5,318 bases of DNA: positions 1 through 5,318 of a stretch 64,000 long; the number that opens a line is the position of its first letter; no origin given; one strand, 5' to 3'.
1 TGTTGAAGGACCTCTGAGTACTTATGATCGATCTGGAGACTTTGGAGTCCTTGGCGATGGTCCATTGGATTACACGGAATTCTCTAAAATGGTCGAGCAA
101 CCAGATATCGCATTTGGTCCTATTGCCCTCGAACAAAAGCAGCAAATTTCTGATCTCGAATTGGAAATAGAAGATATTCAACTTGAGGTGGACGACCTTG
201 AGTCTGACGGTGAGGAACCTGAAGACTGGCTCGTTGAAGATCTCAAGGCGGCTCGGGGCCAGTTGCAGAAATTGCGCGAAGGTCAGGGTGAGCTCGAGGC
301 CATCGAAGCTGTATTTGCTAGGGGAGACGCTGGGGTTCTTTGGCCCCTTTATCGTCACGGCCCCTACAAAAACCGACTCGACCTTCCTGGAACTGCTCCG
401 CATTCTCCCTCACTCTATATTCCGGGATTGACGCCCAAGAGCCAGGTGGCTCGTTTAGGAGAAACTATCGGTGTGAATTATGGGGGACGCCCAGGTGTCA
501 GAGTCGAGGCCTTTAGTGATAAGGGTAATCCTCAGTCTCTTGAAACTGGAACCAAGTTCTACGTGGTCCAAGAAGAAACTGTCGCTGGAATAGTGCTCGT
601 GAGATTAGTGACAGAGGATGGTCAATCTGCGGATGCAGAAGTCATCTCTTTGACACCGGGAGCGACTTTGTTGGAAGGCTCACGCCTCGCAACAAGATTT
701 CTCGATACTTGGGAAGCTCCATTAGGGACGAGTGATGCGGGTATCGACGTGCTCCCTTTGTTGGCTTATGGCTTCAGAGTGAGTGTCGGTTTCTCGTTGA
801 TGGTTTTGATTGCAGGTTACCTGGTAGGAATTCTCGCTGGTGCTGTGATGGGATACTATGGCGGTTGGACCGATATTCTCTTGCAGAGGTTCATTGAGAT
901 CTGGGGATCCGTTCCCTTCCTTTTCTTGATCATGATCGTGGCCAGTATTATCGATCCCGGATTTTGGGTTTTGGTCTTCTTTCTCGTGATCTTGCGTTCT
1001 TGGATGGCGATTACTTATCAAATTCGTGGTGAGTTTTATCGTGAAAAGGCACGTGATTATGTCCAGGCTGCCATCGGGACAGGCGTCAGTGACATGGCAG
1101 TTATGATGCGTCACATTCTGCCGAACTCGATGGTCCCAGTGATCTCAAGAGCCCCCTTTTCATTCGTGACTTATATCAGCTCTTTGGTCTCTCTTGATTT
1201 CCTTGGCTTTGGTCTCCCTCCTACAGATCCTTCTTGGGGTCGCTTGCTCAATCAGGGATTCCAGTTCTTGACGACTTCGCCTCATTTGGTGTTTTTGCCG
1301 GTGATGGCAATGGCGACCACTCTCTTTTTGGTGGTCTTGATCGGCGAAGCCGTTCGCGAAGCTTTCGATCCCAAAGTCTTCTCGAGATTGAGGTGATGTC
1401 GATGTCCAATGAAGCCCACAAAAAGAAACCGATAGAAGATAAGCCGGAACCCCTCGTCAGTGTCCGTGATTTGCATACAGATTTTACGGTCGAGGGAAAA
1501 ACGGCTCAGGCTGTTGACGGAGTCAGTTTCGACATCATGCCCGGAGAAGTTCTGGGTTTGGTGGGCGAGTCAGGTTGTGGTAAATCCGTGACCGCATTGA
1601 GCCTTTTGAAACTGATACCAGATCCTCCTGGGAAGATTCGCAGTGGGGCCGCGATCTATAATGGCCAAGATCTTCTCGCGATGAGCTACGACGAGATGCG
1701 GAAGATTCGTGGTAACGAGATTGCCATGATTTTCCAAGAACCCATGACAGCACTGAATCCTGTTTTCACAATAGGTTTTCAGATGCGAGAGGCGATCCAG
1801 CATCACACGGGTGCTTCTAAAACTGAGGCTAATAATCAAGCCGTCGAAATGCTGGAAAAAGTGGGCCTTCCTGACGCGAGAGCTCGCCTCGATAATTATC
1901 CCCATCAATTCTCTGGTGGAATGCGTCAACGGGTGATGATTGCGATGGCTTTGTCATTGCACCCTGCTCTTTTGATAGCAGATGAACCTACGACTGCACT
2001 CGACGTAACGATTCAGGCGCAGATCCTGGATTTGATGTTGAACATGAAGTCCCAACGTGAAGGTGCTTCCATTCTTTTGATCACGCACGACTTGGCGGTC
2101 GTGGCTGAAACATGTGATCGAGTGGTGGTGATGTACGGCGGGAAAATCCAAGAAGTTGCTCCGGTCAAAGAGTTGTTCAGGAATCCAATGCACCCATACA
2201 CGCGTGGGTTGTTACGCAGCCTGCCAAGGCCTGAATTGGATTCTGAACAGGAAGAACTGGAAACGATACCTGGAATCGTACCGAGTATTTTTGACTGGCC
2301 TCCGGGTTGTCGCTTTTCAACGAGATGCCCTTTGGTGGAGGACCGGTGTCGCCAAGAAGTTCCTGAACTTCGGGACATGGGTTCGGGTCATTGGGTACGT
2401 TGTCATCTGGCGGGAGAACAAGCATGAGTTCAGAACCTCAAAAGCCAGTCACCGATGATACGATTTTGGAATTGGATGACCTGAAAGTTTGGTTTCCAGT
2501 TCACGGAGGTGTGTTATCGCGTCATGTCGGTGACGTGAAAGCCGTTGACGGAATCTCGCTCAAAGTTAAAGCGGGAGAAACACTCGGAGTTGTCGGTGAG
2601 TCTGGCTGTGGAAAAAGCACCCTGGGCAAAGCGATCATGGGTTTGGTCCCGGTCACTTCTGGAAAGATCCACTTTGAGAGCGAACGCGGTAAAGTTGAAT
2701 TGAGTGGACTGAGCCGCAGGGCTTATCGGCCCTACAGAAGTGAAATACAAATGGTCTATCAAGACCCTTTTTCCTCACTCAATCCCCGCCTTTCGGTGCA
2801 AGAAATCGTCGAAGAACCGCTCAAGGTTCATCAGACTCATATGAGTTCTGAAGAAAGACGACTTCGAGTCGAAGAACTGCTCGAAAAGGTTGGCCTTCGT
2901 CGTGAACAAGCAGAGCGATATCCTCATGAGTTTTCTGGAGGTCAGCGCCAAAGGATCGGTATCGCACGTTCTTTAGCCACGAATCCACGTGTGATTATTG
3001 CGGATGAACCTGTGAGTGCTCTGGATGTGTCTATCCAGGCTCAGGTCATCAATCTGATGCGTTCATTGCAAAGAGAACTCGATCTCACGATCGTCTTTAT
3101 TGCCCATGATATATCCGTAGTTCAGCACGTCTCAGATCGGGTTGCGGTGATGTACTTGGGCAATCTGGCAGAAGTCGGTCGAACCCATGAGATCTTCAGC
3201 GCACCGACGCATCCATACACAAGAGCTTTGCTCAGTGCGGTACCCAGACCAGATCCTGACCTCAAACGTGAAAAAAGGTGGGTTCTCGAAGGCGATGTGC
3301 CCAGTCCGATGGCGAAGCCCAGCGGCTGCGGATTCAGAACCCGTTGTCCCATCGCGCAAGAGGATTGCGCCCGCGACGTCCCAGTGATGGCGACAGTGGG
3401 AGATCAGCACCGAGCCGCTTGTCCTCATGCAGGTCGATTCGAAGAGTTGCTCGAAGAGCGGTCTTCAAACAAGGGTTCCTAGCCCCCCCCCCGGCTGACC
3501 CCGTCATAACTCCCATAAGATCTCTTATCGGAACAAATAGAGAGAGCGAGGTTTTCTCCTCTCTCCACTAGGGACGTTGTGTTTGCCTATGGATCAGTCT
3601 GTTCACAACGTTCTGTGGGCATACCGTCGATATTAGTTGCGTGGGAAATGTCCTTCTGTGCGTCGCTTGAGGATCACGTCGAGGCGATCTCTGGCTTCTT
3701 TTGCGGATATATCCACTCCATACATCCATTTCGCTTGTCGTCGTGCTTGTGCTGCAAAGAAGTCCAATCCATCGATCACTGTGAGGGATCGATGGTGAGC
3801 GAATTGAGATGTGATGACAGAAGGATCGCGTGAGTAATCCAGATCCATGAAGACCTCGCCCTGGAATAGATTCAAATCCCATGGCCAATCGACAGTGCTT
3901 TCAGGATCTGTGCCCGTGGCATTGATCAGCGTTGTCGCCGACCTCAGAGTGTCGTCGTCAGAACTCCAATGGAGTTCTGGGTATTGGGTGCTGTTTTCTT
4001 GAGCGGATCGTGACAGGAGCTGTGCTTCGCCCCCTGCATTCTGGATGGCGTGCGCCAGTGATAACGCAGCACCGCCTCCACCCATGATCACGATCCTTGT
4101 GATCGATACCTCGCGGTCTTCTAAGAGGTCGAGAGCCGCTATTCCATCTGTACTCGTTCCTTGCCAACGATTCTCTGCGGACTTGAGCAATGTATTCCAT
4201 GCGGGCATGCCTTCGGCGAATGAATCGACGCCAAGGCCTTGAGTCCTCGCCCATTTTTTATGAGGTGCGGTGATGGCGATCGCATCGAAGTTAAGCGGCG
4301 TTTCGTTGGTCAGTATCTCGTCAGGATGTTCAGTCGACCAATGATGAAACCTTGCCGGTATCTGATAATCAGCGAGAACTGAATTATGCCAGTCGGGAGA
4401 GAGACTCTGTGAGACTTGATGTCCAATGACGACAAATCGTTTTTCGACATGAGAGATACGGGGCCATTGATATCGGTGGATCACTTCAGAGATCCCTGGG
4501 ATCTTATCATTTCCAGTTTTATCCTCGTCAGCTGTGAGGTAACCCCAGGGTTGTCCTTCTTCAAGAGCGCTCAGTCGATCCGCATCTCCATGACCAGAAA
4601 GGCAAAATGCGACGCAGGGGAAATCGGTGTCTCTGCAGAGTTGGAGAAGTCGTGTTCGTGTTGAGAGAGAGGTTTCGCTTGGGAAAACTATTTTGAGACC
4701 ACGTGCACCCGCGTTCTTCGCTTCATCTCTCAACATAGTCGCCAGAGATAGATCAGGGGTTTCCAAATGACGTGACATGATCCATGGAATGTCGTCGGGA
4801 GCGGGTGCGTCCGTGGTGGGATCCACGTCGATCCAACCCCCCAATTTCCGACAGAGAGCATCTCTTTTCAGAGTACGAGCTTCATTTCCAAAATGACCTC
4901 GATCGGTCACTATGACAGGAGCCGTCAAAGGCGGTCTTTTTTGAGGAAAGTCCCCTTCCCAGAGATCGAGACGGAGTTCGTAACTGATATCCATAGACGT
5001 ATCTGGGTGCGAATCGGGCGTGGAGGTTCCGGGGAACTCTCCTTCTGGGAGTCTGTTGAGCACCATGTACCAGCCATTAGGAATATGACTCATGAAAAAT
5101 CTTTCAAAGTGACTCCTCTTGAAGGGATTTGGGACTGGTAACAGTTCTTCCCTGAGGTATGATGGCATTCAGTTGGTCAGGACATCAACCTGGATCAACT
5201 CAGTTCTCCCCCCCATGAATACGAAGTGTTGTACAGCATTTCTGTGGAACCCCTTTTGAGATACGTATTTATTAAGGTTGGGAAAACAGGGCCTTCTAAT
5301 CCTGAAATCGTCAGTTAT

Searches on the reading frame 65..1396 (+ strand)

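Call 54: search_protein_families(library=pfam, proteins=[window:65-1396:+], max_evalue=0.0001)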
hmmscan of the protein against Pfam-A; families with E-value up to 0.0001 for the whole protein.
window:65-1396:+ (443 aa): 1 family
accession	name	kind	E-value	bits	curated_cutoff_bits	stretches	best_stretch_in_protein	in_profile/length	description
PF00528.27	BPD_transp_1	-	6e-25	88.5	26.4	1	255-438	1-182/184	Binding-protein-dependent transport system inner membrane component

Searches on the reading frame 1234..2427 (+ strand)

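Call 54: search_protein_families(library=pfam, proteins=[window:1234-2427:+], max_evalue=0.0001)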
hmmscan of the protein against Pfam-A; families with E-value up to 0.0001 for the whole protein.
window:1234-2427:+ (397 aa): 3 families
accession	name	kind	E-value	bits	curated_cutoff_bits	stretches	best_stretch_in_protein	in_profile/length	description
PF00005.33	ABC_tran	-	4.5e-29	102.2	25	1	95-254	2-137/137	ABC transporter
PF08352.17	oligo_HPY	-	1.5e-19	70.6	27.1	1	307-372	2-65/65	Oligopeptide/dipeptide transporter, C-terminal region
PF13304.12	AAA_21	-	1.3e-07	32.4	27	1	223-290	235-303/304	AAA domain, putative AbiEii toxin, Type IV TA system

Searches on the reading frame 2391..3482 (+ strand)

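Call 54: search_protein_families(library=pfam, proteins=[window:2391-3482:+], max_evalue=0.0001)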
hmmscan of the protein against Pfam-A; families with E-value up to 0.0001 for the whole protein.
window:2391-3482:+ (363 aa): 4 families
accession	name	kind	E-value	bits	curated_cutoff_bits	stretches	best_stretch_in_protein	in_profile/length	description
PF00005.33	ABC_tran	-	3.5e-33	115.5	25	1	53-208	2-136/137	ABC transporter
PF08352.17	oligo_HPY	-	4.6e-19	69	27.1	1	261-326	2-65/65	Oligopeptide/dipeptide transporter, C-terminal region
PF13304.12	AAA_21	-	1.2e-05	26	27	0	173-243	230-302/304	AAA domain, putative AbiEii toxin, Type IV TA system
PF02463.25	SMC_N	-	6.3e-05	22.9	40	1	65-249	27-207/220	RecF/RecN/SMC N terminal domain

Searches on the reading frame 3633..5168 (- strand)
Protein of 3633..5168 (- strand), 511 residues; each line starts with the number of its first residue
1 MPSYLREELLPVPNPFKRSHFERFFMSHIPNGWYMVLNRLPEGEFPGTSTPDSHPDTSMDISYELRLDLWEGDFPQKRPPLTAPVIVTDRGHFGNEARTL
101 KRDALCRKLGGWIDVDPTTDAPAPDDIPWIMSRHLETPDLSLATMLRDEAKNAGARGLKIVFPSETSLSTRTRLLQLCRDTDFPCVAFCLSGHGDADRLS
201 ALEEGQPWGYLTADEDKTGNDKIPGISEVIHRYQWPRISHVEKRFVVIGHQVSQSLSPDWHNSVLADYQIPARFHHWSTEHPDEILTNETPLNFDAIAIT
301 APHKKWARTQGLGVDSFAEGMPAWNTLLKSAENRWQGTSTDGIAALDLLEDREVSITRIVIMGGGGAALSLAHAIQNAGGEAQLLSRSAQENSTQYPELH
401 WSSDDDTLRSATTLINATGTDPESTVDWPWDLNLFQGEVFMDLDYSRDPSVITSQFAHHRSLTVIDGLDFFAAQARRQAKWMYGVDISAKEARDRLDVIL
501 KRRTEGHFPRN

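Call 54: search_protein_families(library=pfam, proteins=[window:3633-5168:-], max_evalue=0.0001)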
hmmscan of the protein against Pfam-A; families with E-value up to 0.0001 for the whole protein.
window:3633-5168:- (511 aa): 1 family
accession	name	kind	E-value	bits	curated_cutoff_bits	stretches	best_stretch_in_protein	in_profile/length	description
PF08501.16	Shikimate_dh_N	-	1.7e-07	31.8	27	1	247-327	1-83/83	Shikimate dehydrogenase substrate binding domain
